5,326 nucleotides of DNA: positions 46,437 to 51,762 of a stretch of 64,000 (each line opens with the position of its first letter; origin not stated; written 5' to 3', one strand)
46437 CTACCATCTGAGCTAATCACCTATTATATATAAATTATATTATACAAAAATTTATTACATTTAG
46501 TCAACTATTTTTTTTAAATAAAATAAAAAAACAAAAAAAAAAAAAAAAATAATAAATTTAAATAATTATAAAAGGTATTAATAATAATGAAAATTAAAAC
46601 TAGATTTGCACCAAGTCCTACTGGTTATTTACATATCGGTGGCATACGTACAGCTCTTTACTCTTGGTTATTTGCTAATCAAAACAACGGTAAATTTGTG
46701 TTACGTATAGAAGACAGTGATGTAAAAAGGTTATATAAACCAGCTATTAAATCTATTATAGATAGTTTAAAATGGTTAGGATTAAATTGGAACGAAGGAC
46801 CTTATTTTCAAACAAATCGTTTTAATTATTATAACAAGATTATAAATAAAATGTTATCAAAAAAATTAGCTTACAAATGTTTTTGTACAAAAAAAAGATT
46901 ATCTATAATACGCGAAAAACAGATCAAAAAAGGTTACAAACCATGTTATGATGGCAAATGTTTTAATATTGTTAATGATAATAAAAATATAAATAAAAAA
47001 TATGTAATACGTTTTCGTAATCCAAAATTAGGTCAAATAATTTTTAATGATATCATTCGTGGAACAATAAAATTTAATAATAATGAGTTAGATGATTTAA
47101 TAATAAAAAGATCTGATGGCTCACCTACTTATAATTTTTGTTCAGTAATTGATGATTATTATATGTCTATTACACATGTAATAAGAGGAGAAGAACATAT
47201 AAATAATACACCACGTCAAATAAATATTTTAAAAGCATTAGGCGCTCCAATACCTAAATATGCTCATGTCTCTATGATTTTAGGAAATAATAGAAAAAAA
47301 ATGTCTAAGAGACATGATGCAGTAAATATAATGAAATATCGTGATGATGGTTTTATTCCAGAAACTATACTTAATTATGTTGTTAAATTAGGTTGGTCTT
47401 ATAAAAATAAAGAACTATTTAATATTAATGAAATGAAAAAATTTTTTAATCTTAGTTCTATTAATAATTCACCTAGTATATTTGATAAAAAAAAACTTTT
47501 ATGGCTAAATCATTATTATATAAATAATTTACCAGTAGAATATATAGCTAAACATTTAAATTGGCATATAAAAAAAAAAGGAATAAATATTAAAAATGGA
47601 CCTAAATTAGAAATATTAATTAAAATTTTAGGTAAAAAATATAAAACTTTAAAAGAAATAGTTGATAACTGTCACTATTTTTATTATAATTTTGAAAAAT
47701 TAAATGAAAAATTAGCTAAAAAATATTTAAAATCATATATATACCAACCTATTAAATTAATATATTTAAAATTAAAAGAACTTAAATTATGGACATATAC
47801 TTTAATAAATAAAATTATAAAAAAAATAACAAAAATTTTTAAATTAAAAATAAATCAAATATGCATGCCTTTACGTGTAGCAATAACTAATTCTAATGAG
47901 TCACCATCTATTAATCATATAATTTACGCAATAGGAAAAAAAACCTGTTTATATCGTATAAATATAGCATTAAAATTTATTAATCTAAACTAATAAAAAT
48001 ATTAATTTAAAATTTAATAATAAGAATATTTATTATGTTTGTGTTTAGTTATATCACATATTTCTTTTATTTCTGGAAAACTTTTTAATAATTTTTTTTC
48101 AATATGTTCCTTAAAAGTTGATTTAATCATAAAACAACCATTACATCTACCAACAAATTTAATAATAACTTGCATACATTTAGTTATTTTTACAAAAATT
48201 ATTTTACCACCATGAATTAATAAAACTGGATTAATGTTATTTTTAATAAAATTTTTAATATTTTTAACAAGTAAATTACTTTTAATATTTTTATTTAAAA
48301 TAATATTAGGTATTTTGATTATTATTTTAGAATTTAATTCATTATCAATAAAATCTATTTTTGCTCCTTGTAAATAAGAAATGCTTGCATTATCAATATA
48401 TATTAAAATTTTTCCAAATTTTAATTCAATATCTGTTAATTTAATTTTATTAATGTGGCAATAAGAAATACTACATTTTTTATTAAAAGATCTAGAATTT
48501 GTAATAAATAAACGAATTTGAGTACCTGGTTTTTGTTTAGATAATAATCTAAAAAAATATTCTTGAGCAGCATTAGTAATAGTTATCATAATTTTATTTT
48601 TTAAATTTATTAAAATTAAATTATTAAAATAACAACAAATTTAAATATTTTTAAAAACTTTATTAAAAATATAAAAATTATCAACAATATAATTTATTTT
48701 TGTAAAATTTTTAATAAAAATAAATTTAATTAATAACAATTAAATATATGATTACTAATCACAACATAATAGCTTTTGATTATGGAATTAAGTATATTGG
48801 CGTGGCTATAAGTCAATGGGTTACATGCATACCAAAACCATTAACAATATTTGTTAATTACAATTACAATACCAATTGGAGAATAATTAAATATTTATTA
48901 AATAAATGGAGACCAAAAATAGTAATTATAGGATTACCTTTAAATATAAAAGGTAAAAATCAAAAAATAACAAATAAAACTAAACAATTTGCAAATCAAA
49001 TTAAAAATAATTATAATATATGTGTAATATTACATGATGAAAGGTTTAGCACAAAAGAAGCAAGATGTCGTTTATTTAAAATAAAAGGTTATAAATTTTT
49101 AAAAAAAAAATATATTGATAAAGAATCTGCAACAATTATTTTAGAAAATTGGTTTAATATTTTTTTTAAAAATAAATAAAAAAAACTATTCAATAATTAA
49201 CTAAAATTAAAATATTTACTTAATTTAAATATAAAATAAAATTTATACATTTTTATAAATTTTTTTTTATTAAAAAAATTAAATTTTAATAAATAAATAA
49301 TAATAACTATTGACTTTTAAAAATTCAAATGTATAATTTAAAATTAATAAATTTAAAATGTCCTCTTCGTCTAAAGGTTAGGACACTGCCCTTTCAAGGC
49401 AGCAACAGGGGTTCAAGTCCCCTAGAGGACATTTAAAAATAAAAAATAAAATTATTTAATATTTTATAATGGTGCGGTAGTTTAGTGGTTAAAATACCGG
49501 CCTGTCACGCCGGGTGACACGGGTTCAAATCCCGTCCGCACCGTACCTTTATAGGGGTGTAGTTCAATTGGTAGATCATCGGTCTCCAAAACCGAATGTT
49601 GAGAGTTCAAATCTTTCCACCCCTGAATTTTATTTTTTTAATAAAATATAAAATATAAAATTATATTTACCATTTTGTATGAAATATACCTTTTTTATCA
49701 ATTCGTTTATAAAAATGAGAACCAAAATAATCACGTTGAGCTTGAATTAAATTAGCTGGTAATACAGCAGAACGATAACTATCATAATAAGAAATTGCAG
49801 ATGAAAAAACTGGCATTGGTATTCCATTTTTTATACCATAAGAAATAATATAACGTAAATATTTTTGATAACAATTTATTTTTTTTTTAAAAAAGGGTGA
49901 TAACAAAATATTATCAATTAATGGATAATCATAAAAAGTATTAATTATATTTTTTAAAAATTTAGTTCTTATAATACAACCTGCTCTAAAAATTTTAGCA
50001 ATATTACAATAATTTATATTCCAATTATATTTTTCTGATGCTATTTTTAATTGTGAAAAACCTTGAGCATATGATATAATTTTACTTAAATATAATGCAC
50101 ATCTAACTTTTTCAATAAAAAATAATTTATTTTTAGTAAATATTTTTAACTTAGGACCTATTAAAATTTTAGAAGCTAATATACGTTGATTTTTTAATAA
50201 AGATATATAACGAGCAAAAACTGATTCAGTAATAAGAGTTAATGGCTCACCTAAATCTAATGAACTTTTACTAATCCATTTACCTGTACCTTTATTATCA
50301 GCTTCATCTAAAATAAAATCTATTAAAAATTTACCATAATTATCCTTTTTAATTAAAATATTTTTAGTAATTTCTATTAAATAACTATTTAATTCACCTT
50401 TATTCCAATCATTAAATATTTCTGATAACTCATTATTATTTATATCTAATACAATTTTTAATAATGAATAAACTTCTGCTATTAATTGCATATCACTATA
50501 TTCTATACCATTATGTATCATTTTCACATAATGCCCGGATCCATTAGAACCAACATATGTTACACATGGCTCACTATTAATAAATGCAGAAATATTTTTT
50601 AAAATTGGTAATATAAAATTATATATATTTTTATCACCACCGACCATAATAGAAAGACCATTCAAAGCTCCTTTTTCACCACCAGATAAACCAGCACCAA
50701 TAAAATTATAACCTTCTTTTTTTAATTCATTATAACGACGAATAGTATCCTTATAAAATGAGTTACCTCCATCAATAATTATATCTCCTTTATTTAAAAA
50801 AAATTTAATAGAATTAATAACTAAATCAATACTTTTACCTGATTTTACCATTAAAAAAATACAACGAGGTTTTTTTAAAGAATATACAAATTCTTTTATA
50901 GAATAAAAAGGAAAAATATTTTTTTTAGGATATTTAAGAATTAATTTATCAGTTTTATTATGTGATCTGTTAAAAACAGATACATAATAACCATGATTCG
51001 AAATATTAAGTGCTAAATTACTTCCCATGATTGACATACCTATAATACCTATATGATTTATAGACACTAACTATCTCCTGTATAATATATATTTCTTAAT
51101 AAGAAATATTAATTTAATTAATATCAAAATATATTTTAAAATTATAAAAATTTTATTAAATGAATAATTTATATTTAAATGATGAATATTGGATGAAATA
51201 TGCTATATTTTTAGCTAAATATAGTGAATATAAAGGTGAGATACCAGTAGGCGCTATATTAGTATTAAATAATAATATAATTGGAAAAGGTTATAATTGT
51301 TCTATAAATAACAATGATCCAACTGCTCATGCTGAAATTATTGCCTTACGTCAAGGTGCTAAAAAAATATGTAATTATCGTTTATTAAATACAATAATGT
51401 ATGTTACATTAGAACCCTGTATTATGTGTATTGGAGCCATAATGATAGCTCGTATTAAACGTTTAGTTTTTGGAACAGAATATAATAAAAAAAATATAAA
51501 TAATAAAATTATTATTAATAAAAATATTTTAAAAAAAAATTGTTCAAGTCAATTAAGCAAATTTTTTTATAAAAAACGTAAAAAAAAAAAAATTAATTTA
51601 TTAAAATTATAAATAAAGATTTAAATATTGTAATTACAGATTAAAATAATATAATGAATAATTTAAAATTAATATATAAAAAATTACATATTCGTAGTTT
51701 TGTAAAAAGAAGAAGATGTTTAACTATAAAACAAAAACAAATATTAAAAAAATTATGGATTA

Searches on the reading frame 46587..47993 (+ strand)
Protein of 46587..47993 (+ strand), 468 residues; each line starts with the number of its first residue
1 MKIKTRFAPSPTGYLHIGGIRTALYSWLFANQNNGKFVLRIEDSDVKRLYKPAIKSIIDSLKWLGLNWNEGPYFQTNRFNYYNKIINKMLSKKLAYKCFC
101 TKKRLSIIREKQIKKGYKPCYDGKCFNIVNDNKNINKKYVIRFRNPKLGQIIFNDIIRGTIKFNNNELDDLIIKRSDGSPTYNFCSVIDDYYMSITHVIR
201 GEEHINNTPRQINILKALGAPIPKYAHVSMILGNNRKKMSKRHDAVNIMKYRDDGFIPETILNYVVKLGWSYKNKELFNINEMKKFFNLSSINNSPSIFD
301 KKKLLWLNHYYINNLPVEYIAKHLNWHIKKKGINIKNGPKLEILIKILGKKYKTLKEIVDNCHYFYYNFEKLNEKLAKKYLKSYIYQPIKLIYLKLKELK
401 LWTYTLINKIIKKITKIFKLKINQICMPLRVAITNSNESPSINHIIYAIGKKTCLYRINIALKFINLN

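Call 14: search_protein_families(library=ncbifam, proteins=[window:46587-47993:+])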
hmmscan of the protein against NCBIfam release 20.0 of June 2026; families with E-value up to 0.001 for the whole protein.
window:46587-47993:+ (468 aa): 10 families
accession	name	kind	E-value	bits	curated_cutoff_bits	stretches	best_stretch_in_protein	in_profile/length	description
TIGR00464.1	gltX_bact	equivalog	9e-174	578.8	289.95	1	2-463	1-466/470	glutamate--tRNA ligase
TIGR03838.1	queuosine_YadB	equivalog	9.2e-69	231.8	276.7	1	5-252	3-243/272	tRNA glutamyl-Q(34) synthetase GluQRS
NF004314.0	PRK05710.1-3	equivalog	9.3e-67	225.5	256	1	5-252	9-246/297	tRNA glutamyl-Q(34) synthetase GluQRS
NF004315.1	PRK05710.1-4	equivalog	2.6e-64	217.3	250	1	5-264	1-273/274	tRNA glutamyl-Q(34) synthetase GluQRS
NF004313.0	PRK05710.1-2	equivalog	2.9e-53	181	380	1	3-248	5-251/299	tRNA glutamyl-Q(34) synthetase GluQRS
NF004312.0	PRK05710.1-1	equivalog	4.1e-45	154.5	453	1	5-249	16-247/306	tRNA glutamyl-Q(34) synthetase GluQRS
NF003169.0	PRK04156.1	equivalog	6.2e-39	134.1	516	2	2-113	101-213/567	glutamate--tRNA ligase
TIGR00463.1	gltX_arch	equivalog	3.1e-30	105.2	401.75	1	2-241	93-332/560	glutamate--tRNA ligase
NF011291.0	PRK14703.1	equivalog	1.5e-17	63.1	681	1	2-123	31-152/769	glutamine--tRNA ligase/YqeY domain fusion protein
TIGR00440.1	glnS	equivalog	5e-14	52.1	425.8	1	3-125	1-123/524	glutamine--tRNA ligase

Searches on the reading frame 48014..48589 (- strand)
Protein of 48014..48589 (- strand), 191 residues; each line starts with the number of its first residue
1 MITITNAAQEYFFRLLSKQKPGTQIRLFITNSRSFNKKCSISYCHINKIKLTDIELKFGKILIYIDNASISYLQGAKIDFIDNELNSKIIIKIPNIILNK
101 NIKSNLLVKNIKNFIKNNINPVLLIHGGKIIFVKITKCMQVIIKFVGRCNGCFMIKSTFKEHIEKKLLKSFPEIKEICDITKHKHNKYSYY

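Call 80: search_protein_families(library=pfam, proteins=[window:48014-48589:-], max_evalue=0.00001)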
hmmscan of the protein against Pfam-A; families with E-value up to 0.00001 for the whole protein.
window:48014-48589:- (191 aa): 2 families
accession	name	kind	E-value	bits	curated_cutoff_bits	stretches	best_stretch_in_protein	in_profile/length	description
PF01106.22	NifU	-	5e-15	55.8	27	1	111-177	1-66/67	NifU-like domain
PF01521.26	Fe-S_biosyn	-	3.7e-07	30.8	26.3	1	2-102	3-106/110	Iron-sulphur cluster biosynthesis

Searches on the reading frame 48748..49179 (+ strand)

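Call 80: search_protein_families(library=pfam, proteins=[window:48748-49179:+], max_evalue=0.00001)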
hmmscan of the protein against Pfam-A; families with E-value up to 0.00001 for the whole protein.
window:48748-49179:+ (143 aa): 1 family
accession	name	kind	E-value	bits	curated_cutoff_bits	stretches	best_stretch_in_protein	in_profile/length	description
PF03652.20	RuvX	-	4.9e-36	124.5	29.2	1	6-137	2-133/134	Holliday junction resolvase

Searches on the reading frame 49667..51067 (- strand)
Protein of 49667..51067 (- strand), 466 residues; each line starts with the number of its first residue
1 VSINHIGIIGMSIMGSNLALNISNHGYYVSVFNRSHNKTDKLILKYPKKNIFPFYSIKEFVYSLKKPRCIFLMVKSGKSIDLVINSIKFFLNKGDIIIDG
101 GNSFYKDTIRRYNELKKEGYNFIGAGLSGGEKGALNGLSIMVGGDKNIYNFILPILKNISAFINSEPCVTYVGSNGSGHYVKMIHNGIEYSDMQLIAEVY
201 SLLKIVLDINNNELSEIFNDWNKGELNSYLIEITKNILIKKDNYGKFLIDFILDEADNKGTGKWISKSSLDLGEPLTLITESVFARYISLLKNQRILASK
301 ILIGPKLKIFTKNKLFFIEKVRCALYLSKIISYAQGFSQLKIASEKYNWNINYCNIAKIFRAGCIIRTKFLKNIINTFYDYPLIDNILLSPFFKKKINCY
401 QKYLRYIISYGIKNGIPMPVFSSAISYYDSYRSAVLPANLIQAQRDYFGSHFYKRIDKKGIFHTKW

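Call 80: search_protein_families(library=pfam, proteins=[window:49667-51067:-], max_evalue=0.00001)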
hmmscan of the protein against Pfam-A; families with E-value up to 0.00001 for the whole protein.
window:49667-51067:- (466 aa): 2 families
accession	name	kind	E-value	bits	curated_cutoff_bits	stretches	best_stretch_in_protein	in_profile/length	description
PF00393.24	6PGD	-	2.3e-119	398.5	27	1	178-466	1-290/290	6-phosphogluconate dehydrogenase, C-terminal domain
PF03446.21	NAD_binding_2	-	5.2e-44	150.5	21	1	6-173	2-161/161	NAD binding domain of 6-phosphogluconate dehydrogenase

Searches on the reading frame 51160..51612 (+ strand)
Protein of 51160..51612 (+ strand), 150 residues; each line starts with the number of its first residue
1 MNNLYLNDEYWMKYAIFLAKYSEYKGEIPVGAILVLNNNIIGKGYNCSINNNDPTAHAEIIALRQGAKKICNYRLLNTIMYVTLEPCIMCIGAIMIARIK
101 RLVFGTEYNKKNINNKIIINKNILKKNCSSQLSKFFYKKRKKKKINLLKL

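Call 80: search_protein_families(library=pfam, proteins=[window:51160-51612:+], max_evalue=0.00001)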
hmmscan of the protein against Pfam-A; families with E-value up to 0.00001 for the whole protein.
window:51160-51612:+ (150 aa): 2 families
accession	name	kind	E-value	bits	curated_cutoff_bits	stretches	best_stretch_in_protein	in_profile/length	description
PF14437.12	MafB19-deam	-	1.8e-29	102.9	27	1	7-140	2-142/142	MafB19-like deaminase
PF00383.29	dCMP_cyt_deam_1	-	8.4e-29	99.9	25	1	7-106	3-102/102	Cytidine and deoxycytidylate deaminase zinc-binding region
